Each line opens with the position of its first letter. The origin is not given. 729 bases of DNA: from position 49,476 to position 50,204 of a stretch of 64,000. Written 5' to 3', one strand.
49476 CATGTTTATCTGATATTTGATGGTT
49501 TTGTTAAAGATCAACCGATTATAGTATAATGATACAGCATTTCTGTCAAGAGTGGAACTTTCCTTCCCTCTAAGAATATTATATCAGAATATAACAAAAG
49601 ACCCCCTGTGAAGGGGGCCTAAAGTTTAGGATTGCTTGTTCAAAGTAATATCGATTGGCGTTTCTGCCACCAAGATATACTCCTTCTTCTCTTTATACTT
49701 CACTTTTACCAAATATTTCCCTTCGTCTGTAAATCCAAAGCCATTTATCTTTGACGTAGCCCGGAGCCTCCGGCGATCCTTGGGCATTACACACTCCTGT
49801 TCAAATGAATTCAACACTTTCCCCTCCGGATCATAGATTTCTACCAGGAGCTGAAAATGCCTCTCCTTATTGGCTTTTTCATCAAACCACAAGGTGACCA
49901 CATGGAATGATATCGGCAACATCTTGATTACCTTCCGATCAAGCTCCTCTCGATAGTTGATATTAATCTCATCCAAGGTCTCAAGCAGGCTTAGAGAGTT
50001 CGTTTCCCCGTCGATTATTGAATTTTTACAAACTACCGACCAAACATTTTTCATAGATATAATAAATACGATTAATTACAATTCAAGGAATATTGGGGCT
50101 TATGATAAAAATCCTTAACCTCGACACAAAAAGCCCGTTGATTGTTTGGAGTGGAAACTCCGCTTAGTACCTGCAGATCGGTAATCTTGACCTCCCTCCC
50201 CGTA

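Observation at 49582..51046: HigB/Gp49-like toxin, XRE antitoxin and an orphan third gene, bracketed by a perfect 36-nt direct repeat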

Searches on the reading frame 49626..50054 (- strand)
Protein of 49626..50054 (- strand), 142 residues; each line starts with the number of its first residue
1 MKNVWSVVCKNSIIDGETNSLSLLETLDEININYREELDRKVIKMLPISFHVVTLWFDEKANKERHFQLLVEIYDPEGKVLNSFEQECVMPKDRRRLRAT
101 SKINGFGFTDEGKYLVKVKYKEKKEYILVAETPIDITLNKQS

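Call 4: search_protein_families(library=pfam, proteins=[window:49626-50054:-], max_evalue=1)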
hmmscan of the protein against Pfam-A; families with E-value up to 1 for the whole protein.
window:49626-50054:- (142 aa): 2 families
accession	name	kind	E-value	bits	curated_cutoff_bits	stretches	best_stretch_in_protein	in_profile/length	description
PF22091.2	DUF6941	-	0.0038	18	27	1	47-123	31-115/125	Family of unknown function (DUF6941)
PF18342.7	LytB_SH3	-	0.18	12.4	25.8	1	69-97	10-38/67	Endo-beta-N-acetylglucosaminidase LytB SH3 domain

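Call 5: search_protein_families(library=padloc, proteins=[window:49626-50054:-], max_evalue=1)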
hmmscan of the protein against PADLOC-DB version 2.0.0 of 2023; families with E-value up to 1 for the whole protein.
window:49626-50054:- (142 aa): 0 families

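Call 6: search_protein_families(library=ncbifam, proteins=[window:49626-50054:-], max_evalue=1)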
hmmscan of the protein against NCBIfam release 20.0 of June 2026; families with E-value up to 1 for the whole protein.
window:49626-50054:- (142 aa): 2 families
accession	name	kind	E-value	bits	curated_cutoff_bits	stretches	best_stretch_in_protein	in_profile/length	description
TIGR02450.1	TIGR02450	hypoth_equivalog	0.043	14.3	36.85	1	59-98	9-46/61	TIGR02450 family Trp-rich protein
TIGR04183.1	Por_Secre_tail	domain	0.068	13.2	23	1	68-124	22-64/72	T9SS type A sorting domain-containing protein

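Call 10: find_homologous_proteins(query=window:49626-50054:-, max_evalue=0.01)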
Query window:49626-50054:- (142 aa): 11 proteins with E <= 0.01 among 27 candidates.
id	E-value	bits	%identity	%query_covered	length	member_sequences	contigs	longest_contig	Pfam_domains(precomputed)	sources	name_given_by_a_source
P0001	3.7e-88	310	100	100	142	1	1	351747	-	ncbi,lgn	ncbi:MAG: hypothetical protein ACM3PZ_03200 [Bacillota bacterium]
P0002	1.2e-65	237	76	99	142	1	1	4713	-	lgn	-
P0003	1.9e-63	230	74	99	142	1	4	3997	-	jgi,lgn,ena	jgi:hypothetical protein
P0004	3.4e-61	223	72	99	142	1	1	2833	-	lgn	-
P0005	2.7e-59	217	68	99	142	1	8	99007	-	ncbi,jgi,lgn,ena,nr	ncbi:MAG: hypothetical protein RBT30_02010 [Patescibacteria group bacterium]|jgi:hypothetical protei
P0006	1.8e-57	211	68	100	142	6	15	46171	-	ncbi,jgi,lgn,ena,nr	ncbi:MAG TPA: hypothetical protein PLA05_03115 [bacterium]|nr:MAG: hypothetical protein BWX82_00214 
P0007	1.9e-55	204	67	99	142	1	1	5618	-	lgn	-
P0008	2.9e-53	197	65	99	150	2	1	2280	-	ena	-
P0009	6.5e-53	196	61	100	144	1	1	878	-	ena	-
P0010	9.4e-52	192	62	99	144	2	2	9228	-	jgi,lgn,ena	-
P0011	3.4e-26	110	58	63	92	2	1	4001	-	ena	-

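Call 12: find_encoding_contigs(protein=P0005, flank=6000, max_places=4)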
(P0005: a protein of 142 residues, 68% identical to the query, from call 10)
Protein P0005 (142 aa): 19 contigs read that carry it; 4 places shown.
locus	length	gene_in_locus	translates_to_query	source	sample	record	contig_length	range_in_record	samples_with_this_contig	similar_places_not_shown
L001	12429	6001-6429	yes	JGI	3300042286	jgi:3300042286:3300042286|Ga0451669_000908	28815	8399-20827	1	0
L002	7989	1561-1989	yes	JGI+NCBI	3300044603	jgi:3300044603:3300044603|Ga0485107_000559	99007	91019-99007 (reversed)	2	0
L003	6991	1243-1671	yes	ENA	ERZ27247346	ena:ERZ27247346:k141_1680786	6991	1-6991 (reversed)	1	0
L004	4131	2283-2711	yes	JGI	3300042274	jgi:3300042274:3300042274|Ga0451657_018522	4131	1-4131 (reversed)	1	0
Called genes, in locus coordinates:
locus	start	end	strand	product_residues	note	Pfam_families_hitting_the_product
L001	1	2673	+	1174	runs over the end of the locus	-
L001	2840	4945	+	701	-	PF28492:Beta_helix_4 (weak), PF05048:NosD (faint), PF13229:Beta_helix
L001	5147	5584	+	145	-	-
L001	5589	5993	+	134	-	PF12844:HTH_19, PF01381:HTH_3 (weak)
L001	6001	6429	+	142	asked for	-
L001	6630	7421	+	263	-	PF12686:DUF3800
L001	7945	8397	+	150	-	PF01381:HTH_3 (weak)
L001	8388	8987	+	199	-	PF02661:Fic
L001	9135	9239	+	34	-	-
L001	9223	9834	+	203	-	PF01726:LexA_DNA_bind, PF00717:Peptidase_S24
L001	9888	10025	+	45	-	-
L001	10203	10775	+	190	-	PF07690:MFS_1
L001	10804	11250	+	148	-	-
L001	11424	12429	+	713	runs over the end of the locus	PF03030:H_PPase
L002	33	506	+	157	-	-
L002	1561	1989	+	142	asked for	-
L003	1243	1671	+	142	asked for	-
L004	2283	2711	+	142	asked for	-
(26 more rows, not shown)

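Call 13: find_encoding_contigs(protein=P0006, flank=6000, max_places=4)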
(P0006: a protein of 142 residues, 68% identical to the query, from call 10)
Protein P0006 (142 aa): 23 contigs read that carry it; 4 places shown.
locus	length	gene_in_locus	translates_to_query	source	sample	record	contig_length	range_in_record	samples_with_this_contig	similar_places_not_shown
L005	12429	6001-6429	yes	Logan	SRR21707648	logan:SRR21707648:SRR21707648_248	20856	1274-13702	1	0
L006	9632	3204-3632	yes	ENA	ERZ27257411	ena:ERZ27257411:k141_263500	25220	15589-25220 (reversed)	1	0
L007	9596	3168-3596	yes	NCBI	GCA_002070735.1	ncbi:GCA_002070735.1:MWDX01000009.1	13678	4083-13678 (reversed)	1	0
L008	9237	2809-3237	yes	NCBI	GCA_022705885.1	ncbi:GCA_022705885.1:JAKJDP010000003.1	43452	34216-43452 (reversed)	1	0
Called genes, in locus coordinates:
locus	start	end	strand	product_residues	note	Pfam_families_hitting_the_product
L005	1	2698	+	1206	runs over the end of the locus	-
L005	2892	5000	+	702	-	PF28492:Beta_helix_4 (weak), PF13229:Beta_helix (weak), PF05048:NosD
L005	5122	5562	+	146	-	-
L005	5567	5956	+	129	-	PF12844:HTH_19 (weak), PF01381:HTH_3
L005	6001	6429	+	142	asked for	-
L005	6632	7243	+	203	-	PF01726:LexA_DNA_bind, PF00717:Peptidase_S24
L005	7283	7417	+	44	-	-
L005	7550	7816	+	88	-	-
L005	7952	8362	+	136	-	-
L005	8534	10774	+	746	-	PF04932:Wzy_C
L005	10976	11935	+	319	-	PF13646:HEAT_2 (faint)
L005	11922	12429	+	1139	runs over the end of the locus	PF00932:LTD (faint), PF13385:Laminin_G_3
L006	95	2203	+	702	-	PF28492:Beta_helix_4 (weak), PF13229:Beta_helix (weak), PF05048:NosD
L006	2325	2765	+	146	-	-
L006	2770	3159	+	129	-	PF12844:HTH_19 (weak), PF01381:HTH_3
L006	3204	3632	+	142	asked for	-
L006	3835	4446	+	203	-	PF01726:LexA_DNA_bind, PF00717:Peptidase_S24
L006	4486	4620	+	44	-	-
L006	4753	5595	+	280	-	PF02498:Bro-N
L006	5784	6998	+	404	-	PF13175:AAA_15, PF02463:SMC_N (faint), PF13304:AAA_21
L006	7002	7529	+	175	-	PF13707:RloB (weak)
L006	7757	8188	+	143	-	-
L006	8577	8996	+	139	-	-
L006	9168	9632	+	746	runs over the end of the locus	PF04932:Wzy_C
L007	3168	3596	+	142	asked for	-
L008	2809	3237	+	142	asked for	-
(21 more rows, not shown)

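Call 14: find_encoding_contigs(protein=P0010, flank=6000, max_places=3)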
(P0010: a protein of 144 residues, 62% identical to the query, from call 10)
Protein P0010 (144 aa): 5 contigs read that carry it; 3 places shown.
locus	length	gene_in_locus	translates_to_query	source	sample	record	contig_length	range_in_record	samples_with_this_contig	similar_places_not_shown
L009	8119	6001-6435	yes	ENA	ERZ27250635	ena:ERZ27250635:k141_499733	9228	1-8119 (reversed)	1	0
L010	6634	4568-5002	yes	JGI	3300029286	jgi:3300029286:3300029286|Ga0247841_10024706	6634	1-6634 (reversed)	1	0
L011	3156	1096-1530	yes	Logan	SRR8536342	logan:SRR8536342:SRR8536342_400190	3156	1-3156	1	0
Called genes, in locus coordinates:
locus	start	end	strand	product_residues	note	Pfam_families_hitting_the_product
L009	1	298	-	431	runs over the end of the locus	PF00892:EamA, PF01687:Flavokinase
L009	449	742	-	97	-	-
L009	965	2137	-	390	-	-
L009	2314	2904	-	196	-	-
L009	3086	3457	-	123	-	-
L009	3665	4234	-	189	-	-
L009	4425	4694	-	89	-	-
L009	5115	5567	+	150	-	-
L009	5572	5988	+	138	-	PF01381:HTH_3 (faint)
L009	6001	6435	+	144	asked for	-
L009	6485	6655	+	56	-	-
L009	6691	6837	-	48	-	-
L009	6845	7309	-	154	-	-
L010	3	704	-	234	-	?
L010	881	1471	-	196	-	-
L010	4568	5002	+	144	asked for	-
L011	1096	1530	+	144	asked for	-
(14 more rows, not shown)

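Call 26: search_solved_structures(query=A2, max_evalue=10)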
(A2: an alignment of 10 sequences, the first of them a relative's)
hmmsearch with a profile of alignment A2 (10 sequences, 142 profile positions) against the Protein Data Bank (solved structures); distinct sequences matched with E-value up to 10: 2.
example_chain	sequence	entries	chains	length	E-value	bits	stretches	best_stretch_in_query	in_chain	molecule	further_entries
6a51_A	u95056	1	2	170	0.16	15.3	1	60-109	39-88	CheQ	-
6hpd_A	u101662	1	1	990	0.51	13.7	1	58-136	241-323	Beta-galactosidase (GH2)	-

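Call 35: predict_structure(alignment_id=A2)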
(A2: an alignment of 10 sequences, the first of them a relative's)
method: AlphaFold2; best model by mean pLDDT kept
length: 142 residues; sequences in the alignment: 10
mean_pLDDT: 67.2   pTM: 0.67
mean pLDDT of the five models: 67.2, 66.2, 63.0, 58.3, 57.8
residues with pLDDT >= 90: 9; 70-90: 72; 50-70: 35; < 50: 26
segments of 3 or more residues with pLDDT < 50: 1-26
pLDDT, mean of each block of 10 residues (from residue 1): 37 34 50 70 69 54 76 89 81 63 68 85 80 82 70
secondary structure, 60 per line:
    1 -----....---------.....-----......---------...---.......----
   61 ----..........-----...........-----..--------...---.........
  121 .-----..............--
elements in order: E6-9 E19-23 E29-34 E44-46 E50-56 E65-74 E80-90 E106-108 E112-121 E127-140

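Call 39: search_protein_representatives(alignment_id=A2)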
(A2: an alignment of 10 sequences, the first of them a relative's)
Query: 10 sequences, 142 profile positions. Proteins with E-value up to 0.001 (for the whole library): 1862; up to 1e-10: 644; up to 1e-30: 6. The best 150 are listed.
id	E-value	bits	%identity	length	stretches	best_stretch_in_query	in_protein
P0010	1.1e-72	259.0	-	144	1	1-141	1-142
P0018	1.8e-41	157.8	-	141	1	1-138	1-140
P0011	8.9e-35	136.1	-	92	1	52-140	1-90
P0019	1.1e-34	135.8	-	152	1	1-138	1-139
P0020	3.9e-34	134.0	-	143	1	1-138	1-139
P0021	2.3e-32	128.3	-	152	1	1-139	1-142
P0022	3.0e-30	121.5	-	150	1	1-139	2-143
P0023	5.7e-30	120.5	-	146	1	1-141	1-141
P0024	2.6e-29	118.4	-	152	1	1-139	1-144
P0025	8.3e-29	116.8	-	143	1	1-140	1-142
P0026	9.0e-29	116.7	-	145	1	1-139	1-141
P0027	1.8e-28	115.7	-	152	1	2-141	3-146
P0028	2.1e-28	115.5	-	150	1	1-139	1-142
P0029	2.5e-28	115.2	-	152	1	2-139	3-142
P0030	4.0e-28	114.6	-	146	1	1-139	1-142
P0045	8.1e-26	107.1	-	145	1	1-139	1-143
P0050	3.5e-25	105.0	-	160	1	3-138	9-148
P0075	2.8e-23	98.8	-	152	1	2-139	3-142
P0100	1.2e-21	93.6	-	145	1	1-137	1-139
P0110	4.3e-21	91.8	-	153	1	3-141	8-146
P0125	1.2e-20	90.3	-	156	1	3-139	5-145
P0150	1.1e-19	87.2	-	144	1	2-139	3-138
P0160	2.0e-19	86.3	-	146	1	2-139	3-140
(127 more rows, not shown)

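Call 52: search_protein_families(library=pfam, alignment_id=A4, max_evalue=0.01)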
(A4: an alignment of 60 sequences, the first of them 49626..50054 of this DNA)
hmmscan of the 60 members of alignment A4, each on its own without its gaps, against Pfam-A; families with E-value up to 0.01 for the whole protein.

A. member 1, window:49626-50054:- (142 aa): 1 family
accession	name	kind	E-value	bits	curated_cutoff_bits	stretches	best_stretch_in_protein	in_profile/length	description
PF22091.2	DUF6941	-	0.0038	18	27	1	47-123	31-115/125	Family of unknown function (DUF6941)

B. families by the number of members that match (of 60 scanned): 7 families
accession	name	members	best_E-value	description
PF22091.2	DUF6941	39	1.1e-06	Family of unknown function (DUF6941)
PF18705.7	DUF5643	1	0.0012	Family of unknown function (DUF5643)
PF13115.11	YtkA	1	0.0013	YtkA-like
PF24518.1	Ig_CD22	1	0.0013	B-cell receptor CD22-like, first Ig-like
PF23265.1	Ig-like_KY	1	0.0021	KY-like, immunoglobulin-like domain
PF06798.17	PrkA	1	0.0053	PrkA serine protein kinase C-terminal domain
PF07495.19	Y_Y_Y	1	0.0065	Y_Y_Y domain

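Call 53: search_solved_structures(query=A4, max_evalue=10)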
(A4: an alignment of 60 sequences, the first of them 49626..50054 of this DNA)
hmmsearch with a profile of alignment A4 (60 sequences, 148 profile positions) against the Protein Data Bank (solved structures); distinct sequences matched with E-value up to 10: 6.
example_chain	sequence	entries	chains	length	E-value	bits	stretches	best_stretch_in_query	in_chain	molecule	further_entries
9c2h_B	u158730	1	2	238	0.04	17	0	57-119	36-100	Antibody Fab NP3-B4 Heavy Chain (variable region)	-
2vaj_A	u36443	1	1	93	0.6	13.2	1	71-135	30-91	NEURAL CELL ADHESION MOLECULE 2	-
5gpg_A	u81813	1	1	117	1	12.4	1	37-89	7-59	Peptidyl-prolyl cis-trans isomerase FKBP3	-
1pbk_A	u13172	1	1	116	1.1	12.3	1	38-89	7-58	FKBP25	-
5d75_A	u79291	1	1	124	1.2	12.2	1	38-89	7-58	Peptidyl-prolyl cis-trans isomerase FKBP3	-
1axt_H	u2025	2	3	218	1.8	11.6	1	57-121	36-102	IMMUNOGLOBULIN IGG2A | Immunoglobulin IGG2A - heavy chain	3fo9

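Call 55: find_related_loci(query=A2, collection=genome_contigs, flank=8000)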
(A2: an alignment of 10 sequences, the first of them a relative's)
Query A2 (142 aa) in genome_contigs; peptide patterns used: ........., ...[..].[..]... (x = any residue, [..] = any of these).
21 stretches matched a pattern; 2 encode a relative of the query (tblastn E <= 1e-3); 2 distinct loci.
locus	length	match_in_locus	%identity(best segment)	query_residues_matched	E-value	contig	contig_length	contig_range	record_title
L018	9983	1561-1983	68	1-141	9e-67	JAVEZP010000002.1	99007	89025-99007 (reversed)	MAG: Patescibacteria group bacterium isolate BF4_68 NODE_559_length_99007_cov_25.927599_Biofilm4, whole genome shotgun s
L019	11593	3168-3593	68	1-142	2e-65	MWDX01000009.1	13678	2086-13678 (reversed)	MAG: Parcubacteria group bacterium ADurb.Bin115 BWX82_contig000009, whole genome shotgun sequence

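Call 57: find_related_loci(query=A2, collection=viral_contigs, flank=8000)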
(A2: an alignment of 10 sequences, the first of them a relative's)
Query A2 (142 aa) in viral_contigs; peptide patterns used: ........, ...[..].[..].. (x = any residue, [..] = any of these).
49 stretches matched a pattern, but none encodes a relative of the query by tblastn (E <= 1e-3).

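Call 62: search_protein_families(library=pfam, proteins=[L009:5115-5567:+], max_evalue=0.1)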
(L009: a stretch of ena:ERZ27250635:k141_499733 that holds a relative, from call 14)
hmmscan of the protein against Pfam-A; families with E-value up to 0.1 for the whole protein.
L009:5115-5567:+ (150 aa): 0 families

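Call 63: find_encoding_contigs(protein=P0018, flank=4000, max_places=3)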
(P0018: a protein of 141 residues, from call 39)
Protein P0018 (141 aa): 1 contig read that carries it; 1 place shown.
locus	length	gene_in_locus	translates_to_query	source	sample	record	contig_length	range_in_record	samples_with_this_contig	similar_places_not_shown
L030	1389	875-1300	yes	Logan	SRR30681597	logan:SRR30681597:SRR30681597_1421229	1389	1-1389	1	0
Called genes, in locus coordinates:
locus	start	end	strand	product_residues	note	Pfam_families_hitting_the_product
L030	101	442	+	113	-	PF05973:Gp49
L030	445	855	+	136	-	PF13560:HTH_31, PF01381:HTH_3, PF12844:HTH_19, PF13443:HTH_26 (faint)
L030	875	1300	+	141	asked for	-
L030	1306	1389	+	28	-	?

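Call 64: find_encoding_contigs(protein=P0021, flank=4000, max_places=3)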
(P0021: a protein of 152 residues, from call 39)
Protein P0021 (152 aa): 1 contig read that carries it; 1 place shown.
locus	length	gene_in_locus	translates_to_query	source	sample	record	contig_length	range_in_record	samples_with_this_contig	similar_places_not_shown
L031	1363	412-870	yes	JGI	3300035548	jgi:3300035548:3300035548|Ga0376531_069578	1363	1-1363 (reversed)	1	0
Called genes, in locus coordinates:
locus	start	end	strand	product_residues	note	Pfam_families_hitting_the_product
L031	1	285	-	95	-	?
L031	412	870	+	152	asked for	-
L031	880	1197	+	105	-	PF03819:MazG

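Call 65: find_encoding_contigs(protein=P0045, flank=4000, max_places=3)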
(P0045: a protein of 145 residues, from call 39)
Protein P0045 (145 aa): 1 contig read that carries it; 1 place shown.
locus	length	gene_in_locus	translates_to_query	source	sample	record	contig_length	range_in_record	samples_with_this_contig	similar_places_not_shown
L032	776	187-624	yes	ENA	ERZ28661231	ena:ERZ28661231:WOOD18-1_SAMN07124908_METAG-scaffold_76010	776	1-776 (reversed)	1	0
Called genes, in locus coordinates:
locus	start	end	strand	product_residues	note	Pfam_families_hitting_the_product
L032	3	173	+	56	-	?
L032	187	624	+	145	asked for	-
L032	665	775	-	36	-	?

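Call 66: find_encoding_contigs(protein=P0100, flank=4000, max_places=3)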
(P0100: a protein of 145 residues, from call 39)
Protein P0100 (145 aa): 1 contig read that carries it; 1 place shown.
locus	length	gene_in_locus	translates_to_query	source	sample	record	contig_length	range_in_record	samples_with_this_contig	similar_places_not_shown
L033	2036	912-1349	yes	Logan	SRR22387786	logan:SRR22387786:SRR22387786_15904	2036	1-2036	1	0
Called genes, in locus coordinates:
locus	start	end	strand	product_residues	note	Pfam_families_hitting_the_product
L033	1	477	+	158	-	?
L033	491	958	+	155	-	PF01381:HTH_3, PF12844:HTH_19 (weak), PF13560:HTH_31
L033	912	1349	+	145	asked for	-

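Call 67: find_encoding_contigs(protein=P0160, flank=4000, max_places=3)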
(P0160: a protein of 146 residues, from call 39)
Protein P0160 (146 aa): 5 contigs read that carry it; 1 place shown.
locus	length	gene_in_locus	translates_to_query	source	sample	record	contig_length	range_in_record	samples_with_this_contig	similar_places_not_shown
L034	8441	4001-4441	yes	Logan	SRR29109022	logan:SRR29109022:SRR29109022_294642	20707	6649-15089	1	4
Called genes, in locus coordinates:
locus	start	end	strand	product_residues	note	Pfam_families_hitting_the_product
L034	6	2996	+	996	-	PF00005:ABC_tran (faint), PF02463:SMC_N (faint), PF13175:AAA_15 (faint), PF13191:AAA_16 (faint), PF13555:AAA_29 (faint), PF20703:nSTAND1 (faint), PF17760:UvrA_inter, PF17755:UvrA_DNA-bind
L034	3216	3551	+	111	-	PF05973:Gp49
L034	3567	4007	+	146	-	PF13560:HTH_31 (weak), PF12844:HTH_19 (weak), PF01381:HTH_3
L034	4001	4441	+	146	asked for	PF22091:DUF6941 (weak)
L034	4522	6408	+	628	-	PF01841:Transglut_core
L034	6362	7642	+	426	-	PF01541:GIY-YIG (weak), PF27096:UvrC_M, PF02151:UVR, PF08459:UvrC_RNaseH_dom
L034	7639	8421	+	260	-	-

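Call 75: find_encoding_contigs(protein=P0002, flank=5000, max_places=3)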
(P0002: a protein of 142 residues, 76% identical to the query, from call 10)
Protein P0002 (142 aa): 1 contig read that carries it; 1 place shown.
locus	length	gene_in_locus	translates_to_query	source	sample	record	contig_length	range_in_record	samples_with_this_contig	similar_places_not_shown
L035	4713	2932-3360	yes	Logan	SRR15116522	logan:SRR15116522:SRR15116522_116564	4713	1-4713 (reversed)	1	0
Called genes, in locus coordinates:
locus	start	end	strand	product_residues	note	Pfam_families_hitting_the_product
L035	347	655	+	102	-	-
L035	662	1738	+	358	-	PF01381:HTH_3, PF06114:Peptidase_M78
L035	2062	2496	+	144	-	-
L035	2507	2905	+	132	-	PF24250:HVO_2718 (weak), PF12844:HTH_19, PF01381:HTH_3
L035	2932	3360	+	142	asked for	-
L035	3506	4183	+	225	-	-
